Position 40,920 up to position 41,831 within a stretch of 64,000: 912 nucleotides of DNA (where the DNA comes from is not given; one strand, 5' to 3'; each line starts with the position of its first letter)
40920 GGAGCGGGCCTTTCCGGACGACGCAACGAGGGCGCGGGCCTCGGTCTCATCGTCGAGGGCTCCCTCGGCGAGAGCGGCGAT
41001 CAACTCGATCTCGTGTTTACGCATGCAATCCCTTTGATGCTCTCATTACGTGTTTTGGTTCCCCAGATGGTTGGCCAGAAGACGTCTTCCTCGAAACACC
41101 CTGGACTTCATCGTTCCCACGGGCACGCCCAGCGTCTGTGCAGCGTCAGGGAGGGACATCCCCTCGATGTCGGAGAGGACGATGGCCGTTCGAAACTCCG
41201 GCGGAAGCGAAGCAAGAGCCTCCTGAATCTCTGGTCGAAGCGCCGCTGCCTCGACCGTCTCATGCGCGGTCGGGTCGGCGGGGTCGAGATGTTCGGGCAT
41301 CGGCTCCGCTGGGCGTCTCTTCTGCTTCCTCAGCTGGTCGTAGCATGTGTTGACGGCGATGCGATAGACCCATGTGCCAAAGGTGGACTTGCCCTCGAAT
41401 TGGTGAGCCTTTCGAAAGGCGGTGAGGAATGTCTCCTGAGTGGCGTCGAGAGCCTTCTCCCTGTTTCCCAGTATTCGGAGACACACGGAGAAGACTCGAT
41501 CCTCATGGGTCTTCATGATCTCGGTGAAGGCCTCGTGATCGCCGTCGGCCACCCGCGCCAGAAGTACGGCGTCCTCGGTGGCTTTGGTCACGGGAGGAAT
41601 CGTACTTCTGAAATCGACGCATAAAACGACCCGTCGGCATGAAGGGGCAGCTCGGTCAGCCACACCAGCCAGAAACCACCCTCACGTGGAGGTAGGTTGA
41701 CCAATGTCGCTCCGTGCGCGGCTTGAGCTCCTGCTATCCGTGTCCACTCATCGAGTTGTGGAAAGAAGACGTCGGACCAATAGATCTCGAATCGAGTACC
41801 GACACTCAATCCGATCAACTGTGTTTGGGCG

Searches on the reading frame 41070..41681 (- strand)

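Call 79: search_protein_families(library=pfam, proteins=[window:41070-41681:-], max_evalue=0.01)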
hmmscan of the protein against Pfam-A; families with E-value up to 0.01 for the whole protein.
window:41070-41681:- (204 aa): 5 families
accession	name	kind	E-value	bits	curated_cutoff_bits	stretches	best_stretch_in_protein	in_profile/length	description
PF04542.20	Sigma70_r2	-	9.2e-20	70.7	24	1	56-123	2-71/71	Sigma-70 region 2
PF08281.18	Sigma70_r4_2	-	9.5e-16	57.6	25.7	1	151-202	3-54/54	Sigma-70, region 4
PF04545.22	Sigma70_r4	-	1.2e-07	31.6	24.1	1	155-202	1-48/50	Sigma-70, region 4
PF07638.17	Sigma70_ECF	-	0.00078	19.8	21.1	1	39-194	6-171/185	ECF sigma factor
PF22233.2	PhyR_sigma-like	-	0.0026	18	27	0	156-187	1-32/50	Response regulator PhyR, sigma-like domain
